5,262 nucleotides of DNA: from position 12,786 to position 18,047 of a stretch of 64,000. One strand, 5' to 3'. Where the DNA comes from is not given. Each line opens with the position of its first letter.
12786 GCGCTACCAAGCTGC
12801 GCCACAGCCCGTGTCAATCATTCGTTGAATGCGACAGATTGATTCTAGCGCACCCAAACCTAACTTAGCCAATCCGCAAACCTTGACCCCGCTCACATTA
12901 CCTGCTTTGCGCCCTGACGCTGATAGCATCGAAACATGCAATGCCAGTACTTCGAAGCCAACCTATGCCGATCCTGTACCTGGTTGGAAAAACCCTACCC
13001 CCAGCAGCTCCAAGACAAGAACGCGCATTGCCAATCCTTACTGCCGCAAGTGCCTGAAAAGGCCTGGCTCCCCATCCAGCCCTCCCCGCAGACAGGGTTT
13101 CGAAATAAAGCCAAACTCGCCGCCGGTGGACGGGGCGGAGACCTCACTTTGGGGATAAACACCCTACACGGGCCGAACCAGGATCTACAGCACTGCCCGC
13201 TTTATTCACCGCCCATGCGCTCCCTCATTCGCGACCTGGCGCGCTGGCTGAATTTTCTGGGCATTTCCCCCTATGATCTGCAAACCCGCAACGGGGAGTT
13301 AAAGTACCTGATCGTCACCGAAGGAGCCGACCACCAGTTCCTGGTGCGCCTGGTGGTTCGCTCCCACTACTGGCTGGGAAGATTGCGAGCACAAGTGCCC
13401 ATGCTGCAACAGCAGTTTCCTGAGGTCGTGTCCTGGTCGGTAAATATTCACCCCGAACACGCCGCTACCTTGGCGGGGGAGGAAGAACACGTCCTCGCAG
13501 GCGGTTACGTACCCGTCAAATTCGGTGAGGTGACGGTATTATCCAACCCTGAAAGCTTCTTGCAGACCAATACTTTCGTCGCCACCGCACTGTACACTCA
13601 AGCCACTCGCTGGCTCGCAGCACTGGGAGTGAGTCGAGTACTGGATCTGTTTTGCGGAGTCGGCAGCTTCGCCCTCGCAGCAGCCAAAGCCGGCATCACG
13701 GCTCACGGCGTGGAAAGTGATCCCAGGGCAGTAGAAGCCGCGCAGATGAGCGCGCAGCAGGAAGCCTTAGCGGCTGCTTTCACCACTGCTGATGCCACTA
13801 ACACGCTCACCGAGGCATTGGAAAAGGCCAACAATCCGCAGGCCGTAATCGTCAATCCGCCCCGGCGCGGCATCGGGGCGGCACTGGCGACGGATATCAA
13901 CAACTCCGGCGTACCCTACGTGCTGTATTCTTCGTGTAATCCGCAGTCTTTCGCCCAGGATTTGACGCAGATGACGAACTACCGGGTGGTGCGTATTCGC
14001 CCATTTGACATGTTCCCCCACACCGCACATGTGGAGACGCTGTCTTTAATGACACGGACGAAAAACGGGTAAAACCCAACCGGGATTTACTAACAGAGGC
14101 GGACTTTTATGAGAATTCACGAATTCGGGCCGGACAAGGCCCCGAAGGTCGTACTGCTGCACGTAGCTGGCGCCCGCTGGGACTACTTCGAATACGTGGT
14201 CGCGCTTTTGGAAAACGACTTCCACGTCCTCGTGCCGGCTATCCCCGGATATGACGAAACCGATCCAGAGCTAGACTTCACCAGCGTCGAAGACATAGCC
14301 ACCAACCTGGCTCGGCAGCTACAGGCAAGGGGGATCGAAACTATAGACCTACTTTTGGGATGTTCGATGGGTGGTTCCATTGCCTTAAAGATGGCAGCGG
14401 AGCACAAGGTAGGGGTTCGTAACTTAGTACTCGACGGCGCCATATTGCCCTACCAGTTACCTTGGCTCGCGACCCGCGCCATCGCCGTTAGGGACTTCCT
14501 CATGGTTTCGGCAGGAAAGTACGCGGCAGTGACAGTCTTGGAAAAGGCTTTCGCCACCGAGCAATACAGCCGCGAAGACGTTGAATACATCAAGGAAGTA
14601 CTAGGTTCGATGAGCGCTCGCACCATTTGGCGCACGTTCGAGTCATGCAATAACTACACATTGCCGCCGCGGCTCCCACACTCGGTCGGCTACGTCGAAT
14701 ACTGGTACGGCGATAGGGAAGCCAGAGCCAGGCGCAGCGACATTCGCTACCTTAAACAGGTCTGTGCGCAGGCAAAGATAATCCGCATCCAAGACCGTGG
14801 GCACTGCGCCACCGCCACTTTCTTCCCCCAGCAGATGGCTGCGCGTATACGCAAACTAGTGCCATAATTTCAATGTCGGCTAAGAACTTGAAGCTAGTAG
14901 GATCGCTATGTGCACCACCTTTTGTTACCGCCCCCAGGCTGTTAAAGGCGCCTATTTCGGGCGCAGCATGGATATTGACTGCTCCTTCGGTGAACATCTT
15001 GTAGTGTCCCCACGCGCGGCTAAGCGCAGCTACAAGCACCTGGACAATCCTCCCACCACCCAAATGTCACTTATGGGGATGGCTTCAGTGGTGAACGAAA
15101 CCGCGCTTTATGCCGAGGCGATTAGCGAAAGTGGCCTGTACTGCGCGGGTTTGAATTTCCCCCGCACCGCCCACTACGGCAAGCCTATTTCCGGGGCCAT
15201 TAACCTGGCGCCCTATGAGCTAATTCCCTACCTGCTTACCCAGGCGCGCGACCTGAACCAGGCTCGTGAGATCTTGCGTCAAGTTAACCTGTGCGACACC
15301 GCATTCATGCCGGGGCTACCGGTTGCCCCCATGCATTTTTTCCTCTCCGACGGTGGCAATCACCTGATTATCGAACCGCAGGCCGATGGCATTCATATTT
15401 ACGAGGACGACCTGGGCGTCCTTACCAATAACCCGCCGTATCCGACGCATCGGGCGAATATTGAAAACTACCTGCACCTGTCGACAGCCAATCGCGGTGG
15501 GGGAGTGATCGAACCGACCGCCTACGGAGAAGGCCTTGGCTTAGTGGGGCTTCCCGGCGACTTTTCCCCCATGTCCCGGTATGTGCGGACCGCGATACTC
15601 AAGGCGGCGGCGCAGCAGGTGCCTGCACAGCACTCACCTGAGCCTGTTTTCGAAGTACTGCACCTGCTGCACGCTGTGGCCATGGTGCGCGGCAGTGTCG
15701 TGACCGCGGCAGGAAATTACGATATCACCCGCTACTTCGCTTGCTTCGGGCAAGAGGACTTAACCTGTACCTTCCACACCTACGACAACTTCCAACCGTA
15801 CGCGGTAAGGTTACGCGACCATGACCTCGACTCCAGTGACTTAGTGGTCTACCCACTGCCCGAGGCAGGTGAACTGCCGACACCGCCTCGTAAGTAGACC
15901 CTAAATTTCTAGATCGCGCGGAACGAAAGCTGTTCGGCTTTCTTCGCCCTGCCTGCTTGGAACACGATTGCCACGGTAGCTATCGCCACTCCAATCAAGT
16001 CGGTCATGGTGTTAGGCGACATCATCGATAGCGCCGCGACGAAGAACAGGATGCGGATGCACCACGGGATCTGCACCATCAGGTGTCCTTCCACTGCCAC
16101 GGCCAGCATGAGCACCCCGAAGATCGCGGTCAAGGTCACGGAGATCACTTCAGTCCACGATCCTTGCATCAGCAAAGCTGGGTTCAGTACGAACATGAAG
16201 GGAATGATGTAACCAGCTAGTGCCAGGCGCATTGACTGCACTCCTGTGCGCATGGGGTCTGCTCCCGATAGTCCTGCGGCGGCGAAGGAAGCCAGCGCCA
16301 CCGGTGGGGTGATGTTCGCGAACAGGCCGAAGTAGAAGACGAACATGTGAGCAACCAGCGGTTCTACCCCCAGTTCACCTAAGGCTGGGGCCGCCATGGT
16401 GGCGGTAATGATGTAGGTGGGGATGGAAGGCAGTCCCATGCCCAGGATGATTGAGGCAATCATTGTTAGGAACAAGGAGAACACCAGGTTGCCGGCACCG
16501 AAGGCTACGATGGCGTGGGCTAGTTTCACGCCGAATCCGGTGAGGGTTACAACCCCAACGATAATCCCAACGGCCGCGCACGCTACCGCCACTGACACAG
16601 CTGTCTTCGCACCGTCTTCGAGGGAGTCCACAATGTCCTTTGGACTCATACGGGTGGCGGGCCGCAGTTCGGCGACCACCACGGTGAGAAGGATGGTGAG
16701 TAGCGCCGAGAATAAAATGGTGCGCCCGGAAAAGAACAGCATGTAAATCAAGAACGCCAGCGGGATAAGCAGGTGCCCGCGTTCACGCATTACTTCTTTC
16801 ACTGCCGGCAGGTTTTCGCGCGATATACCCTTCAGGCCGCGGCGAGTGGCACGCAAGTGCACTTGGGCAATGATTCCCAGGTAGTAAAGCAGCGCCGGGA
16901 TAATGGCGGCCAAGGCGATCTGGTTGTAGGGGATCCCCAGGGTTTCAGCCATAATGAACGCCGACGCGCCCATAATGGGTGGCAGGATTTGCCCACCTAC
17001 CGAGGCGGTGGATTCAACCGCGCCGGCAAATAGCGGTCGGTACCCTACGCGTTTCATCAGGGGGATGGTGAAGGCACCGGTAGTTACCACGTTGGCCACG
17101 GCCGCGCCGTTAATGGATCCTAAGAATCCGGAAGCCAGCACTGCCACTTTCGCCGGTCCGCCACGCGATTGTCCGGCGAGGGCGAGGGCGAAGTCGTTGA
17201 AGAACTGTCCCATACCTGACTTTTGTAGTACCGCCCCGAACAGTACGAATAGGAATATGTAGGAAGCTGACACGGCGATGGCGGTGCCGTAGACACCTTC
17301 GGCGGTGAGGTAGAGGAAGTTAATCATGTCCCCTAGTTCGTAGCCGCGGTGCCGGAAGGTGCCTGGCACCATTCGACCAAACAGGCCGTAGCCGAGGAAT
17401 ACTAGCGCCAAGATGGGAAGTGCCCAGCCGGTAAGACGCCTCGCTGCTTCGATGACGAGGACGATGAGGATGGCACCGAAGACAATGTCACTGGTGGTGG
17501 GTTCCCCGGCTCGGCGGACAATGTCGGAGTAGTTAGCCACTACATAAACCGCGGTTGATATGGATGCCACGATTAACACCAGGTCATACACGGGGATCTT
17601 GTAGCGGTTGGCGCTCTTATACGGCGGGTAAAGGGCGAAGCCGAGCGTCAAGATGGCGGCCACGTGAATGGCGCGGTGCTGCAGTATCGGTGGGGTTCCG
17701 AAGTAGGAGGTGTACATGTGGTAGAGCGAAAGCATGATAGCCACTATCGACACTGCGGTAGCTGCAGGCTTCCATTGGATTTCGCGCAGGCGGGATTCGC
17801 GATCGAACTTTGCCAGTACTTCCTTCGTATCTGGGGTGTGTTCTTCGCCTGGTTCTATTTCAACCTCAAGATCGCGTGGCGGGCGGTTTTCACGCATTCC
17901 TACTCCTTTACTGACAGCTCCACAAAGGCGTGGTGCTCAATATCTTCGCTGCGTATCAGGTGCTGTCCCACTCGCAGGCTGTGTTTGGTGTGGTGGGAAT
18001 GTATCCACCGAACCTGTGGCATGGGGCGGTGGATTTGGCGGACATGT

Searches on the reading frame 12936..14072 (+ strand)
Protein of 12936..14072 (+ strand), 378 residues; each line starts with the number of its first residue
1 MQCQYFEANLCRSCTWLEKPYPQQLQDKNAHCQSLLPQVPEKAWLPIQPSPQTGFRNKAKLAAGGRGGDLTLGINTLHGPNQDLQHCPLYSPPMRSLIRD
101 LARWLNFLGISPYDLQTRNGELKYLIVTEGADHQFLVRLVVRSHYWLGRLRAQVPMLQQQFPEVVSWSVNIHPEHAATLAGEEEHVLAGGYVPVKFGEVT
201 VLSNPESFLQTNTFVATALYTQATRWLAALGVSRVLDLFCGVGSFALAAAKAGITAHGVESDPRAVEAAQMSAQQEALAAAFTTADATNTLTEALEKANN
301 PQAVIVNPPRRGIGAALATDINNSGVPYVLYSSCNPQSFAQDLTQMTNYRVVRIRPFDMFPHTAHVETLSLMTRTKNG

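Call 72: search_protein_families(library=pfam, proteins=[window:12936-14072:+], max_evalue=0.00001)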
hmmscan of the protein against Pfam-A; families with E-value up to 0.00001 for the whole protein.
window:12936-14072:+ (378 aa): 4 families
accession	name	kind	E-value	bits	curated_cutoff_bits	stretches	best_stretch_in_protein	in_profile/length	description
PF05958.17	tRNA_U5-meth_tr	-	4.2e-16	59.4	23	1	204-374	175-356/357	tRNA (Uracil-5-)-methyltransferase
PF05175.20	MTS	-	2.8e-07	30.8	23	1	231-311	31-109/170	Methyltransferase small domain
PF13847.12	Methyltransf_31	-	1.1e-06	28.8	27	1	234-299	6-73/145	Methyltransferase domain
PF13649.12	Methyltransf_25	-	1.3e-06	29.4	27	1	235-290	1-58/97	Methyltransferase domain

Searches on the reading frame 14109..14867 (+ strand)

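Call 72: search_protein_families(library=pfam, proteins=[window:14109-14867:+], max_evalue=0.00001)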
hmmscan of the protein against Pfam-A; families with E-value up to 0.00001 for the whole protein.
window:14109-14867:+ (252 aa): 3 families
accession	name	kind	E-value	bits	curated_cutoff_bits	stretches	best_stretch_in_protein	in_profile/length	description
PF12697.13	Abhydrolase_6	-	6.7e-15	56.8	26.3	1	14-235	1-207/217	Alpha/beta hydrolase family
PF00561.26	Abhydrolase_1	-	9.8e-15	55.3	25.8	1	14-160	3-150/245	alpha/beta hydrolase fold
PF12146.15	Hydrolase_4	-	7.2e-06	25.9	27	1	27-180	21-180/239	Serine aminopeptidase, S33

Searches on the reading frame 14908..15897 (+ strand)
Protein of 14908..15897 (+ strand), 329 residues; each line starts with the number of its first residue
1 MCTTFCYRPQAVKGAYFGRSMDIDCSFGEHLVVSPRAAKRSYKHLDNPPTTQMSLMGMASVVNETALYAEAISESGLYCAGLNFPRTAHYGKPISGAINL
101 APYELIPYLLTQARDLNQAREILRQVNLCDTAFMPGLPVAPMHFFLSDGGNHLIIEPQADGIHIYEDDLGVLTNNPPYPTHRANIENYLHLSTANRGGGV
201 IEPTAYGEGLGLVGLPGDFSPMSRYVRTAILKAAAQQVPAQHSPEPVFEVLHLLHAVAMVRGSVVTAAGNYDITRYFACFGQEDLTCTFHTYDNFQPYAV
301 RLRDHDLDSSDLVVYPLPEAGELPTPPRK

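Call 72: search_protein_families(library=pfam, proteins=[window:14908-15897:+], max_evalue=0.00001)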
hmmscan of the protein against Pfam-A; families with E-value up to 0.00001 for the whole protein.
window:14908-15897:+ (329 aa): 1 family
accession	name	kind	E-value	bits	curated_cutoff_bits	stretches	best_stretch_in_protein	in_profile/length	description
PF02275.23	CBAH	-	6.6e-69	233.4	20.4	1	2-315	1-316/316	Linear amide C-N hydrolases, choloylglycine hydrolase family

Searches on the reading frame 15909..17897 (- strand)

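Call 72: search_protein_families(library=pfam, proteins=[window:15909-17897:-], max_evalue=0.00001)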
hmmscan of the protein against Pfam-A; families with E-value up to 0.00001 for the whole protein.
window:15909-17897:- (662 aa): 1 family
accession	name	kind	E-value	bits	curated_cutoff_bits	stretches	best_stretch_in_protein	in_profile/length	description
PF06808.19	DctM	-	1.3e-92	311.2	23.8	1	144-582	2-411/413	Tripartite ATP-independent periplasmic transporter, DctM component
